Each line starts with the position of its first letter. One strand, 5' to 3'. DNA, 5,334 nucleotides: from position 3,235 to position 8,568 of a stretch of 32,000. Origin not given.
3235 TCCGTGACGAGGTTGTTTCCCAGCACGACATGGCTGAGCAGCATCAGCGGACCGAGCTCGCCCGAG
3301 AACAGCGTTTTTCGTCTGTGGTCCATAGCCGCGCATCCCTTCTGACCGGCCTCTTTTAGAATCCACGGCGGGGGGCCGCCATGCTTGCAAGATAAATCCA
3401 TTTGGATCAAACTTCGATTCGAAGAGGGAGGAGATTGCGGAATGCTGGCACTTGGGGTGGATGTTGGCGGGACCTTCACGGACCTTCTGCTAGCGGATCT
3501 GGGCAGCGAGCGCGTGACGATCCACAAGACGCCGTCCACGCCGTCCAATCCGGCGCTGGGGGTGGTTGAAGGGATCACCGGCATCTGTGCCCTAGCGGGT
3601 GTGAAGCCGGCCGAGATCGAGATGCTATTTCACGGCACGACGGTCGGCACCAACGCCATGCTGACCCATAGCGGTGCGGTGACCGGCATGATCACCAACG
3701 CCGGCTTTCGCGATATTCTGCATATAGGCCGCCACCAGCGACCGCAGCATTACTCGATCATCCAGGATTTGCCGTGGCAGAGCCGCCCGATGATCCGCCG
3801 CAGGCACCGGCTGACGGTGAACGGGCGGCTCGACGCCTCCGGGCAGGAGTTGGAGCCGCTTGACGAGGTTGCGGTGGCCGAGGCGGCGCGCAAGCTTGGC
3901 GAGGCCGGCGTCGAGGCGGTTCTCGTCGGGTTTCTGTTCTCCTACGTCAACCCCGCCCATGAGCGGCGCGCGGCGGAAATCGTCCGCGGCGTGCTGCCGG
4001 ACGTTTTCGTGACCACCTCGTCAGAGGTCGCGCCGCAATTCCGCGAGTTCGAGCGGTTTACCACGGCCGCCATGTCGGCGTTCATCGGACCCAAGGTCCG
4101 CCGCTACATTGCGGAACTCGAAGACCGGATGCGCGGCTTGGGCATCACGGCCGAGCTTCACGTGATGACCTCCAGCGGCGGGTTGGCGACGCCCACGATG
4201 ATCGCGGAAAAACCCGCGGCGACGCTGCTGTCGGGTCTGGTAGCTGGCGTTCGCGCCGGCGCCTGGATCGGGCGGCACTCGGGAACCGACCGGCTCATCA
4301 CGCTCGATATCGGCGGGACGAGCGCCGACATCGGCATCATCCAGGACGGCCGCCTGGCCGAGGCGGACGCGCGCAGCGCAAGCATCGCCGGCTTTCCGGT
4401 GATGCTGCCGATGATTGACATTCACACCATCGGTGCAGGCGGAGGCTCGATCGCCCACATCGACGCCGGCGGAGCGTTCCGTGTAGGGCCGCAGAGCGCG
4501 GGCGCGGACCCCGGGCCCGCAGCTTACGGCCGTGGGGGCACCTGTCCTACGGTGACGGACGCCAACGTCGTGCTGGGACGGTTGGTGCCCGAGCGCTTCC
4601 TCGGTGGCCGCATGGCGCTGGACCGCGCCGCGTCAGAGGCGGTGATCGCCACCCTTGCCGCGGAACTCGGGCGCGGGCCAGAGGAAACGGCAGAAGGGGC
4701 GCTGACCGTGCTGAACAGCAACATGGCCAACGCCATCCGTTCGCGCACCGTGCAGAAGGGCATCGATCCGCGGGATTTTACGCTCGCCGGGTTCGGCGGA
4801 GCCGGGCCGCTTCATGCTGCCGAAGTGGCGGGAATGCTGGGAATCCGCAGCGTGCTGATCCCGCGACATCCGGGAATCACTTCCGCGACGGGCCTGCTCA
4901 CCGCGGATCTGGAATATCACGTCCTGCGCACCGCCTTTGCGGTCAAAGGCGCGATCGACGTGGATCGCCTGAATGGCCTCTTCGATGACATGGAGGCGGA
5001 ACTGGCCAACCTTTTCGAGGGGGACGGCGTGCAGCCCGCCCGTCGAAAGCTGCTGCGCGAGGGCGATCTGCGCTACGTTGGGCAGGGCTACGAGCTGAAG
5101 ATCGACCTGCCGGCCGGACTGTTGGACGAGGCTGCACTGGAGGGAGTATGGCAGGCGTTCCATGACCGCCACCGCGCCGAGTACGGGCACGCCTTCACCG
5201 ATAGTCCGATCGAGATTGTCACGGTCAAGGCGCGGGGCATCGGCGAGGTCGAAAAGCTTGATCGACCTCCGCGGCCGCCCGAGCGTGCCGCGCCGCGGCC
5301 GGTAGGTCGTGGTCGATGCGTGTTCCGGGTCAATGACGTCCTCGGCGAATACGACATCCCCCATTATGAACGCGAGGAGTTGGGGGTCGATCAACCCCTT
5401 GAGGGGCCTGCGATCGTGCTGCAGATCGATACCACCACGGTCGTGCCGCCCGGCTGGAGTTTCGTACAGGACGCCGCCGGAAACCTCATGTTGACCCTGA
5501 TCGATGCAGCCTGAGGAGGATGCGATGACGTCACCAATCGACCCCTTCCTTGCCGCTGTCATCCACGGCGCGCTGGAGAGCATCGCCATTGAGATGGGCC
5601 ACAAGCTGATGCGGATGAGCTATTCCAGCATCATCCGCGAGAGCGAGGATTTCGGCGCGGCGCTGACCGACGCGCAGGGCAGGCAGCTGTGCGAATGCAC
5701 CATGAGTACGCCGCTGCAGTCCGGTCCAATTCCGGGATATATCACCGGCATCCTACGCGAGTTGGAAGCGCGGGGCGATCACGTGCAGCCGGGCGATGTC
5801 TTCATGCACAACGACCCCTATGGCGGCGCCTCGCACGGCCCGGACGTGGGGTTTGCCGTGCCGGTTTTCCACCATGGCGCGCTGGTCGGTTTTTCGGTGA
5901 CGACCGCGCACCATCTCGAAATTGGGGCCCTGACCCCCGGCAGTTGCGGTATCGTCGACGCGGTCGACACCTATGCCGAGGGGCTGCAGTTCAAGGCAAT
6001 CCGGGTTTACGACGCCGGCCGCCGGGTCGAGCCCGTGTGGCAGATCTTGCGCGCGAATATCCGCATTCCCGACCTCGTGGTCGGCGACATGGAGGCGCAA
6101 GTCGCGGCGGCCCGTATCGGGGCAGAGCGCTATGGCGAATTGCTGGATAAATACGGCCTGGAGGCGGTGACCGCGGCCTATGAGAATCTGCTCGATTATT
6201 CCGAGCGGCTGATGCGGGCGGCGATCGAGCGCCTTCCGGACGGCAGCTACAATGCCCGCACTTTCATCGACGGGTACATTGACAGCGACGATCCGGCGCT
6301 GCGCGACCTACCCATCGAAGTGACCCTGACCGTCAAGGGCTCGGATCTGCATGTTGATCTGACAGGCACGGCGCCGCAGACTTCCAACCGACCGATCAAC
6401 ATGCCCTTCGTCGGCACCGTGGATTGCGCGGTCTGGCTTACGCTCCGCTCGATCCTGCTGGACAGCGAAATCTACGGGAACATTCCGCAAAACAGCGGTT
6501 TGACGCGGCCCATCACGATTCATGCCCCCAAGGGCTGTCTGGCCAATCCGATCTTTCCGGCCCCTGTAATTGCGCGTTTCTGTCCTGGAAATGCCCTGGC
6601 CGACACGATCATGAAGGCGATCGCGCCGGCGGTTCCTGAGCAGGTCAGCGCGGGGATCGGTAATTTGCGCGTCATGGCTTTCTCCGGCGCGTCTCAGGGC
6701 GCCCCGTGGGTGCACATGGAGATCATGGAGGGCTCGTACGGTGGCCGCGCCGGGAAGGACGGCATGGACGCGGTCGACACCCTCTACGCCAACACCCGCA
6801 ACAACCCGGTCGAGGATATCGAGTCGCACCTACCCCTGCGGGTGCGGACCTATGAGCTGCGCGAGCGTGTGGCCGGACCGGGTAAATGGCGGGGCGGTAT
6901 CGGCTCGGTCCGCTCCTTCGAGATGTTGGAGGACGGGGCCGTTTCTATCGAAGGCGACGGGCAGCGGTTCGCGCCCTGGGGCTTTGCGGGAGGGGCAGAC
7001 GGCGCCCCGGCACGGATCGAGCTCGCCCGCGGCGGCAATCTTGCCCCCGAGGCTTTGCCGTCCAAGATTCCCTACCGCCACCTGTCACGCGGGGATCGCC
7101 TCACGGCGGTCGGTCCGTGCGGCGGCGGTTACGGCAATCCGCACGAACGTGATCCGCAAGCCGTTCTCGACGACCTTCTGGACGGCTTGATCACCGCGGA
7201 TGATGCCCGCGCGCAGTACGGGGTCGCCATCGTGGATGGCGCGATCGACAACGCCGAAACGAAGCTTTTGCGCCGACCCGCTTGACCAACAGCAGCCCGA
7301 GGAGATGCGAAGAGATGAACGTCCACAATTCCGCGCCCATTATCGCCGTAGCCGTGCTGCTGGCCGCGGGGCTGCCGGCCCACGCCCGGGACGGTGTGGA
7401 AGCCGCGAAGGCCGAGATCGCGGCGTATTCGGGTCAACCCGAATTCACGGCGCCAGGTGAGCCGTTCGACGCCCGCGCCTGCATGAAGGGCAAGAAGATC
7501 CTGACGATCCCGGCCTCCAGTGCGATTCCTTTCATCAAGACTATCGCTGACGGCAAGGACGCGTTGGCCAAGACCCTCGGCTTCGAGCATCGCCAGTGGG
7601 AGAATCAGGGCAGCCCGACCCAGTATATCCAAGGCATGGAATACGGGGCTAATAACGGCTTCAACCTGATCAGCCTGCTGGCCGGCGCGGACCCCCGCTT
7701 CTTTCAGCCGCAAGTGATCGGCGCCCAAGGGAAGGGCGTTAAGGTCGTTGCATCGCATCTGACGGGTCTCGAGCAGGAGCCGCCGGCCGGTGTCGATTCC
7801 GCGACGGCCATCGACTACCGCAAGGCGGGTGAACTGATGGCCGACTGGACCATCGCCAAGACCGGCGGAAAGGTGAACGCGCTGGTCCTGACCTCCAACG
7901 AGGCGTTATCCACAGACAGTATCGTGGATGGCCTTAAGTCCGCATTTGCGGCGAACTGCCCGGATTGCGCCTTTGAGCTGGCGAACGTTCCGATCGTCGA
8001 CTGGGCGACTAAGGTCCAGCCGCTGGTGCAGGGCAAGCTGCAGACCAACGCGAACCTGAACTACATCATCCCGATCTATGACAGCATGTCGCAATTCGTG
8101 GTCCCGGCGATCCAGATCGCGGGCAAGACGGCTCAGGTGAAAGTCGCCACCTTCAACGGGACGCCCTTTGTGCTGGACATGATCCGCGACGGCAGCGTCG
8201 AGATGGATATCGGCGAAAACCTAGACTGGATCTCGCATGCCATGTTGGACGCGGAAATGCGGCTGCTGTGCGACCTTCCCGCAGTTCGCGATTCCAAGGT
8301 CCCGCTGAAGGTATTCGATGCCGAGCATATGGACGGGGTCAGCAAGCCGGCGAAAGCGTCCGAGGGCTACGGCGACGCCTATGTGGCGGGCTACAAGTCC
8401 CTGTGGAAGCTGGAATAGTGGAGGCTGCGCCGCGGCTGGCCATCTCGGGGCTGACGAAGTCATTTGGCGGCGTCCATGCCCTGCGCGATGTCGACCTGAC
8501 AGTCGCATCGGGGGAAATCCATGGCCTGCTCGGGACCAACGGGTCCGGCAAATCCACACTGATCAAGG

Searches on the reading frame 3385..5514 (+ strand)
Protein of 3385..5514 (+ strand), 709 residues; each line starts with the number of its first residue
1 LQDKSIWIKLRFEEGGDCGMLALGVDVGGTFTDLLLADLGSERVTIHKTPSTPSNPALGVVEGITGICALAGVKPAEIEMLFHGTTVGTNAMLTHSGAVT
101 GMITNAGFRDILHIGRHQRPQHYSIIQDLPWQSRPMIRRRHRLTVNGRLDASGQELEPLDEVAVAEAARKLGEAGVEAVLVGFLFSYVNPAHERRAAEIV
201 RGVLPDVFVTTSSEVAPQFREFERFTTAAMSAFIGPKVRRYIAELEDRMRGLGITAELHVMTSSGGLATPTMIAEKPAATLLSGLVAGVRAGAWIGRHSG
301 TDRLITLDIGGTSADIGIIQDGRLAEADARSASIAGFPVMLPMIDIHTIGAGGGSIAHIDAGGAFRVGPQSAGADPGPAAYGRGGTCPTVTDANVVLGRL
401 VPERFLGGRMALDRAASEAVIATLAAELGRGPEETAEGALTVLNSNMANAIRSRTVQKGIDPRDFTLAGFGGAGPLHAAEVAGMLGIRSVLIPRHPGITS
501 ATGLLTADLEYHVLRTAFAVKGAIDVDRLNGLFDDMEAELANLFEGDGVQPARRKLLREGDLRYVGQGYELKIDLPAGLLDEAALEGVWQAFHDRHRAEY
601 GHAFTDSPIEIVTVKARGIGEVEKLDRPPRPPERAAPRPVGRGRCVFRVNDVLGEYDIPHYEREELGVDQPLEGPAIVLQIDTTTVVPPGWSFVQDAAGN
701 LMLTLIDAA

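Call 78: search_protein_families(library=pfam, proteins=[window:3385-5514:+], max_evalue=0.00001)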
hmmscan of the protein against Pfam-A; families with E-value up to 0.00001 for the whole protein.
window:3385-5514:+ (709 aa): 2 families
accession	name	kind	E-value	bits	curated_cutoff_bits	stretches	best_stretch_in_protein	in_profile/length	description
PF01968.24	Hydantoinase_A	-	3.8e-88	296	22.9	1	224-511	1-289/291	Hydantoinase/oxoprolinase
PF05378.19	Hydant_A_N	-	2.3e-49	168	25.2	1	23-202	2-174/176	Hydantoinase/oxoprolinase N-terminal region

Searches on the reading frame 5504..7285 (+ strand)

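Call 78: search_protein_families(library=pfam, proteins=[window:5504-7285:+], max_evalue=0.00001)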
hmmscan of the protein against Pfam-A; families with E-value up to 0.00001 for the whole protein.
window:5504-7285:+ (593 aa): 1 family
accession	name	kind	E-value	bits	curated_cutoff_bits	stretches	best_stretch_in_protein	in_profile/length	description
PF02538.19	Hydantoinase_B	-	2e-148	495.5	26.8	1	13-546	1-519/519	Hydantoinase B/oxoprolinase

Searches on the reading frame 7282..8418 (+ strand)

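Call 78: search_protein_families(library=pfam, proteins=[window:7282-8418:+], max_evalue=0.00001)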
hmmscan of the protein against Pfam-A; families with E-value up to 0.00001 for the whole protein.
window:7282-8418:+ (378 aa): 1 family
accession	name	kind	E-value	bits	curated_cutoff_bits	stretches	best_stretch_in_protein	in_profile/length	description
PF13407.12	Peripla_BP_4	-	5.7e-21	75.7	35.1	1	75-324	3-249/258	Periplasmic binding protein domain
